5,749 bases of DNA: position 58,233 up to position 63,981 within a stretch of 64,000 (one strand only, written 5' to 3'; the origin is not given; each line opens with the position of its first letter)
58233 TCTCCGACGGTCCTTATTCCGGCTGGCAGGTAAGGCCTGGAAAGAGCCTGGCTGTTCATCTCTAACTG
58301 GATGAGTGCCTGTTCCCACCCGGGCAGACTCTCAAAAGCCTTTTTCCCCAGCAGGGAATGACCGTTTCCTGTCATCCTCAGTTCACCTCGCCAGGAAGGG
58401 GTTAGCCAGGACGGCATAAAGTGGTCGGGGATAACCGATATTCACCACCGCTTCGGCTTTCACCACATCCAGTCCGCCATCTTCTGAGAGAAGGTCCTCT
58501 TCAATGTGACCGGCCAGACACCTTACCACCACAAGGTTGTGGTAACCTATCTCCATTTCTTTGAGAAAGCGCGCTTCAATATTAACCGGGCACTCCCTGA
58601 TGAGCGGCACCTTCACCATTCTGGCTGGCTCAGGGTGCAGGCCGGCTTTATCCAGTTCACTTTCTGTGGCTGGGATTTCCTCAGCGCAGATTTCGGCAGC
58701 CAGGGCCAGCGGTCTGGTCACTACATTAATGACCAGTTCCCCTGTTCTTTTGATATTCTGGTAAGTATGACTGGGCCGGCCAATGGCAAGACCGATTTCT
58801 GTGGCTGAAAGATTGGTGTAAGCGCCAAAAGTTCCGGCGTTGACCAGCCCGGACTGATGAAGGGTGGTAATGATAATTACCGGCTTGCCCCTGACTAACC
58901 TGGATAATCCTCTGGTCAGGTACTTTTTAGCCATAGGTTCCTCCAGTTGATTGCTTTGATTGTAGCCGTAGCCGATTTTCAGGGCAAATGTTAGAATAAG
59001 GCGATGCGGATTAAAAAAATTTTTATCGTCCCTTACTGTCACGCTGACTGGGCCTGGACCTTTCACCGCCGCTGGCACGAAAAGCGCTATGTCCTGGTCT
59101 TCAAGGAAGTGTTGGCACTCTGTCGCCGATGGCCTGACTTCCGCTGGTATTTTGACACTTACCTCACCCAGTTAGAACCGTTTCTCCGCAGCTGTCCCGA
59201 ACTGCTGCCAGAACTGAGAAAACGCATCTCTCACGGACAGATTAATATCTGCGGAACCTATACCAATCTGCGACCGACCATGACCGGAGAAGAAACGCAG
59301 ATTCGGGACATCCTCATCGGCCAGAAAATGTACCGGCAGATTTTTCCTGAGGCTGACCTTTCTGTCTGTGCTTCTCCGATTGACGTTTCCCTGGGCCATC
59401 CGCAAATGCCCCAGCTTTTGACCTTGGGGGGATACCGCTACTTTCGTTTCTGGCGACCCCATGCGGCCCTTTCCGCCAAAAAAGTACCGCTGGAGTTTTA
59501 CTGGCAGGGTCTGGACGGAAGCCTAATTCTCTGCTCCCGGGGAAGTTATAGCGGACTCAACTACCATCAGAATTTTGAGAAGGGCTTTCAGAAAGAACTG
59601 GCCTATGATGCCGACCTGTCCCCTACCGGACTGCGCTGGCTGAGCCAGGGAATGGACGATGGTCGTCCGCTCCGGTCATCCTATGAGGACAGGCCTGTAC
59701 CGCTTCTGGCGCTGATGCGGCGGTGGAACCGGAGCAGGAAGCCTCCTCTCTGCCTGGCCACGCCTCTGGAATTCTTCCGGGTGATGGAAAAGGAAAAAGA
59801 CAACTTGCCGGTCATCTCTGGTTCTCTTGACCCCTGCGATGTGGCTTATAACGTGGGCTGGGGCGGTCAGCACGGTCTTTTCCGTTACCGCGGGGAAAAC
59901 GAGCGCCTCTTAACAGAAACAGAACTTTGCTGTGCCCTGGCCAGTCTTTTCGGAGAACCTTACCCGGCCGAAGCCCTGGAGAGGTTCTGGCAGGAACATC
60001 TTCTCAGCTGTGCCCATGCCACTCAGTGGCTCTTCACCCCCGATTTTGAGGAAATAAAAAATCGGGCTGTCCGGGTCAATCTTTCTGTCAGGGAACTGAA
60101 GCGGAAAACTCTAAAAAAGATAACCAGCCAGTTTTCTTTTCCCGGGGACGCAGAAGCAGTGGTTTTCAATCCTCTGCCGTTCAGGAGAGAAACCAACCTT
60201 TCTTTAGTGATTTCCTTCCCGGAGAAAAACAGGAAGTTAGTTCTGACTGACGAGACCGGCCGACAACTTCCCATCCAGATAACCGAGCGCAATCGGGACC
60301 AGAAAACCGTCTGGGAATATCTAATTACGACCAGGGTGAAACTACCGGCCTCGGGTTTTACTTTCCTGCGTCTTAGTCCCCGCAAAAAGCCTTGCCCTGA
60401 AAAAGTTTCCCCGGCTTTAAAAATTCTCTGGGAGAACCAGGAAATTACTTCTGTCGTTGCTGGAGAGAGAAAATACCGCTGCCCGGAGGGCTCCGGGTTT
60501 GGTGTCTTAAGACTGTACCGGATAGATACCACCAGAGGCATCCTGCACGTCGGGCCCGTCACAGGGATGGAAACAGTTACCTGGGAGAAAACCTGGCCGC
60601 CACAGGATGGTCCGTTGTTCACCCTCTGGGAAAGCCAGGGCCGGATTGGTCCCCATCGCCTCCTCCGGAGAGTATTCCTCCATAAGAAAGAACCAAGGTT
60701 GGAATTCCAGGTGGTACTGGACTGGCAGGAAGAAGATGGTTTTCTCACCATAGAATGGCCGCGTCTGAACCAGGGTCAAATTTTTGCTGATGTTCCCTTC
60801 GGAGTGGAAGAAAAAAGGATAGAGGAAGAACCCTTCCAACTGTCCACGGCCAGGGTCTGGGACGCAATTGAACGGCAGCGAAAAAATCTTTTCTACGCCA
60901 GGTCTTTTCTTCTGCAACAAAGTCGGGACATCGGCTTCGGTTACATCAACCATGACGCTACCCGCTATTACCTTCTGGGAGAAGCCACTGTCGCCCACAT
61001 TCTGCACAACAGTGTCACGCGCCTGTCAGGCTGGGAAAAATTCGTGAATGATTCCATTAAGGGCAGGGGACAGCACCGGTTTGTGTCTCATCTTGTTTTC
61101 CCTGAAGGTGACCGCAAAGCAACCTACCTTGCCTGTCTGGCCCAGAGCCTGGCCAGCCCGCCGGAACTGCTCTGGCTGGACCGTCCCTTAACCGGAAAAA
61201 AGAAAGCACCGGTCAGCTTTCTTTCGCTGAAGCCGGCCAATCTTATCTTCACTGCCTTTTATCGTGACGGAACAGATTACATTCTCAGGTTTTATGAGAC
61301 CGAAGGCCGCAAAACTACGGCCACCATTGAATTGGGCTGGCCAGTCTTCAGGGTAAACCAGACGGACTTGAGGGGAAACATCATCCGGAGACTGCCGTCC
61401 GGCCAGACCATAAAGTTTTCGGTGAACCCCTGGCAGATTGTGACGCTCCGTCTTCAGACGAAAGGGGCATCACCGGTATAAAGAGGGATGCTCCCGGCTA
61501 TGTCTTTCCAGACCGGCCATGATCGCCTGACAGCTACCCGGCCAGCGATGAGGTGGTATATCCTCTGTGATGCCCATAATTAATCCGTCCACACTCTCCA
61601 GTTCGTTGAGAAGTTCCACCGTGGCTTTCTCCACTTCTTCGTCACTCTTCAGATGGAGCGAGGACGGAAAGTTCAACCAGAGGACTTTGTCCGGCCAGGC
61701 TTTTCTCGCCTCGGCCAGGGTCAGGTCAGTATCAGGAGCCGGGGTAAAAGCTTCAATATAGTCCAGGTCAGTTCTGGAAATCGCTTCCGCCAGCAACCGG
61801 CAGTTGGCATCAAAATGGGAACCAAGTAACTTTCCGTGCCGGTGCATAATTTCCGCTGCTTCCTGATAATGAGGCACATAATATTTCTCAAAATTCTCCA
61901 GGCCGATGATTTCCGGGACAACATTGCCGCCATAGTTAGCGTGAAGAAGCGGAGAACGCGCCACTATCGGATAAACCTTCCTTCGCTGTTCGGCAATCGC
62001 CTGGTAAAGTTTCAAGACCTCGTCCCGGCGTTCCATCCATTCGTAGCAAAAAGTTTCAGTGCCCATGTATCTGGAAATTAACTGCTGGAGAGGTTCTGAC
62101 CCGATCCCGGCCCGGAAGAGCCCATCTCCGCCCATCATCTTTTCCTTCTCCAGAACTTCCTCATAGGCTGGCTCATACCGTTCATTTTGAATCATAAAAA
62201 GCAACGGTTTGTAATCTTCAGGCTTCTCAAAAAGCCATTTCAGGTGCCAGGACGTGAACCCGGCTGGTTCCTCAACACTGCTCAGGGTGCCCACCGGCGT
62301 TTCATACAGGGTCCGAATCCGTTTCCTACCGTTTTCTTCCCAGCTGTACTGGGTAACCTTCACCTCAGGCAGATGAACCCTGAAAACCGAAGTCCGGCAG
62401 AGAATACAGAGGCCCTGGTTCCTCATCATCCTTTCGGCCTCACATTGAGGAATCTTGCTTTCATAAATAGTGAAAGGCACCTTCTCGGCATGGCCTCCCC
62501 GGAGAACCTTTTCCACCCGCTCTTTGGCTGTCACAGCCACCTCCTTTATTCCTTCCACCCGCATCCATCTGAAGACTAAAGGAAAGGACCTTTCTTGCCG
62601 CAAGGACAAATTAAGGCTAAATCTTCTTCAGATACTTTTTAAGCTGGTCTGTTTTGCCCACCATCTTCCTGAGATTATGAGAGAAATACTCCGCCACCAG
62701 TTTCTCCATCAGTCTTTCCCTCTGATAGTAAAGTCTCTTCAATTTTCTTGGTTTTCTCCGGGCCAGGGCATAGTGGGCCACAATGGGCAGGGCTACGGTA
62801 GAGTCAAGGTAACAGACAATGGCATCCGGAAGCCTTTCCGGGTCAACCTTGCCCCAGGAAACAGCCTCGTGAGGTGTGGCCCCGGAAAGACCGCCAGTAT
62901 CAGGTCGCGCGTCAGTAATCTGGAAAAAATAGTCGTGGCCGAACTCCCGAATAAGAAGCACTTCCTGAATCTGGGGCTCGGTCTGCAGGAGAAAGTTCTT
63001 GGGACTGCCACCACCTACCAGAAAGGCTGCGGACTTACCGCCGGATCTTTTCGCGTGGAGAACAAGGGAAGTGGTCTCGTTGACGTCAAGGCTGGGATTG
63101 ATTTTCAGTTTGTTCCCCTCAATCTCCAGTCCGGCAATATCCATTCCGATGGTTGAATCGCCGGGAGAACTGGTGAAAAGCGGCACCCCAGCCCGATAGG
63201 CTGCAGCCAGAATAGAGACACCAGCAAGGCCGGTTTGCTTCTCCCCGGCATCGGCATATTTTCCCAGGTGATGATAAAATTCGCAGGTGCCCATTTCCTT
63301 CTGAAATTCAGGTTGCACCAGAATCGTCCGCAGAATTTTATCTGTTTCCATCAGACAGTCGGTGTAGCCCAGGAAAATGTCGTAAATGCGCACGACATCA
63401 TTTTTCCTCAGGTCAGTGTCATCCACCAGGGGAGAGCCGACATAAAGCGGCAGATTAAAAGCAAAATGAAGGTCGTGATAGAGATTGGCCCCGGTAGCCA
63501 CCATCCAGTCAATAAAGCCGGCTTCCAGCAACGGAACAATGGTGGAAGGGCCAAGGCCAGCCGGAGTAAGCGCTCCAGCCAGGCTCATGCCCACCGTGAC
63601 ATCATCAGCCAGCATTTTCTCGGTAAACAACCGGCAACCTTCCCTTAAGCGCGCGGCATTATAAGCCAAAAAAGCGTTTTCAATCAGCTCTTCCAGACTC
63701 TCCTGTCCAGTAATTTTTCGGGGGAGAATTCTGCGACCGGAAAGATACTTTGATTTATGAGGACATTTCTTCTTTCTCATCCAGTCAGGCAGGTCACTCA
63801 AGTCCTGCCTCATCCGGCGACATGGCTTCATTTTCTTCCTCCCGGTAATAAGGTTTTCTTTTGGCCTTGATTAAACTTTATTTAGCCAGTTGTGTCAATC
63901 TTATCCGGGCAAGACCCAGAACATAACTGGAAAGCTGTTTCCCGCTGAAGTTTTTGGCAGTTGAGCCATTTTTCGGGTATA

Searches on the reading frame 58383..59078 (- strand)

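Call 10: search_protein_families(library=pfam, proteins=[window:58383-59078:-], max_evalue=0.001)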
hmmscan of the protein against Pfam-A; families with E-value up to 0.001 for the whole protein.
window:58383-59078:- (231 aa): 2 families
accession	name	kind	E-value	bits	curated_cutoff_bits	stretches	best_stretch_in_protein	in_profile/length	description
PF01613.24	Flavin_Reduct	-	7e-22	78.6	27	1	65-197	6-138/153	Flavin reductase like domain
PF04289.18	DUF447_N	-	7.3e-07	29.6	24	1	68-133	3-65/114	Protein of unknown function (DUF447) N-terminal domain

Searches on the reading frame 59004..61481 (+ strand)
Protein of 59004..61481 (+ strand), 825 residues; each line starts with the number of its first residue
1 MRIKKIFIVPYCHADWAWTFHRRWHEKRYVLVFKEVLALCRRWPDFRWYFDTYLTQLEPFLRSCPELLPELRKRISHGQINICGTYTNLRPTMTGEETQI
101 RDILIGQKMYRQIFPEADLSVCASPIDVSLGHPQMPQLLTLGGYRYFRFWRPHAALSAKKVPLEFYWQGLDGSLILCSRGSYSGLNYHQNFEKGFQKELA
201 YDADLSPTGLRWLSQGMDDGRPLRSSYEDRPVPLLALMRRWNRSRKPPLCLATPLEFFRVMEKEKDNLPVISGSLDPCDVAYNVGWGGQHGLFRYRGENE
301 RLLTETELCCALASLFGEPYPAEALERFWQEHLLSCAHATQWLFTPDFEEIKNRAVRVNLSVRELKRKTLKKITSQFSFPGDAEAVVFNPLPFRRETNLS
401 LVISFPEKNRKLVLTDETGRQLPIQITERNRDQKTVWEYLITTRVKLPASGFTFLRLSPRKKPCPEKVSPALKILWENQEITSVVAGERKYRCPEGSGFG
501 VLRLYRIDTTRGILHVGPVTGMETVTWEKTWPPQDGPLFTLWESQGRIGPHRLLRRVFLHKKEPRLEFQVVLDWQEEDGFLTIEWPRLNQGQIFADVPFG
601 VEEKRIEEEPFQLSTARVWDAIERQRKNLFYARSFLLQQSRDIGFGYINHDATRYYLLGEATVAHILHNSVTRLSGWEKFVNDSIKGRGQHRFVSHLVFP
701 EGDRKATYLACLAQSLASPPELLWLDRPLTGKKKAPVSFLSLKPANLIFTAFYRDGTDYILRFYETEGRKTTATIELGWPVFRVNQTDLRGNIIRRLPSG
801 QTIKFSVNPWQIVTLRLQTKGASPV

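Call 10: search_protein_families(library=pfam, proteins=[window:59004-61481:+], max_evalue=0.001)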
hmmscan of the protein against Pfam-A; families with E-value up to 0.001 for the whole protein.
window:59004-61481:+ (825 aa): 2 families
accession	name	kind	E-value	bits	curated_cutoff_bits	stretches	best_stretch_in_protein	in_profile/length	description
PF01074.27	Glyco_hydro_38N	-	1.9e-22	80.4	25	1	5-269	1-267/270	Glycosyl hydrolases family 38 N-terminal domain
PF17677.7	Glyco_hydro38C2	-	8.1e-11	42.3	22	1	747-815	2-72/72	Glycosyl hydrolases family 38 C-terminal beta sandwich domain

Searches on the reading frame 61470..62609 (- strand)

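Call 10: search_protein_families(library=pfam, proteins=[window:61470-62609:-], max_evalue=0.001)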
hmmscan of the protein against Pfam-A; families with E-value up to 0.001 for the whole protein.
window:61470-62609:- (379 aa): 1 family
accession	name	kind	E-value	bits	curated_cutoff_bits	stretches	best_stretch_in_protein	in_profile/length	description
PF01208.23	URO-D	-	0.00025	20.6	23.9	0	232-364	209-340/346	Uroporphyrinogen decarboxylase (URO-D)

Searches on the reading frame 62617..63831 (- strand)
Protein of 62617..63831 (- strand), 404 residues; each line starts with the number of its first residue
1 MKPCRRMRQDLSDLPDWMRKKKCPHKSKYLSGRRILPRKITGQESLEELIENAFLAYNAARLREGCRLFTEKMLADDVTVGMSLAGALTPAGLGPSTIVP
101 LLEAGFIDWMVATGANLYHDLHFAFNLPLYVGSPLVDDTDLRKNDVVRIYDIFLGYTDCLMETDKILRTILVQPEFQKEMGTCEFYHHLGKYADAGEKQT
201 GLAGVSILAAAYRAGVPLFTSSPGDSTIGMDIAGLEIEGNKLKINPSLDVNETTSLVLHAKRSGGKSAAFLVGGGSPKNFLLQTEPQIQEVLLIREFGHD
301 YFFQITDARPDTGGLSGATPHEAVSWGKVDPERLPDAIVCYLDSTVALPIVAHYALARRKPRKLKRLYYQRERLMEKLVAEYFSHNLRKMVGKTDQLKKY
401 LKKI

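Call 10: search_protein_families(library=pfam, proteins=[window:62617-63831:-], max_evalue=0.001)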
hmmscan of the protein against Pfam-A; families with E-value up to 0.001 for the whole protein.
window:62617-63831:- (404 aa): 1 family
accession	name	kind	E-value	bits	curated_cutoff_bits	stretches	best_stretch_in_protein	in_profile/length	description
PF01916.23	DS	-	7e-64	216.3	27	1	55-354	9-287/288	Deoxyhypusine synthase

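Call 31: find_encoding_contigs(protein=window:62617-63831:-, flank=10000, max_places=2)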
Protein window:62617-63831:- (404 aa): 2 contigs read that carry it; 2 places shown.
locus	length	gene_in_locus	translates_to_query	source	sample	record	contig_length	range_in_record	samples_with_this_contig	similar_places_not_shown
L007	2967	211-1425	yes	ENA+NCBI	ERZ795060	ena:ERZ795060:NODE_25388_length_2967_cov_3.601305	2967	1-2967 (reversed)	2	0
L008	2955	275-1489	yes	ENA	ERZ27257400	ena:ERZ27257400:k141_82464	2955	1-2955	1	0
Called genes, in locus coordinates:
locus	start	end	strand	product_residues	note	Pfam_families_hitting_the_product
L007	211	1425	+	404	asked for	PF01916:DS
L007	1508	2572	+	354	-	-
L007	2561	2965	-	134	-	PF17677:Glyco_hydro38C2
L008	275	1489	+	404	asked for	PF01916:DS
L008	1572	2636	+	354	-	-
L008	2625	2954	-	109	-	?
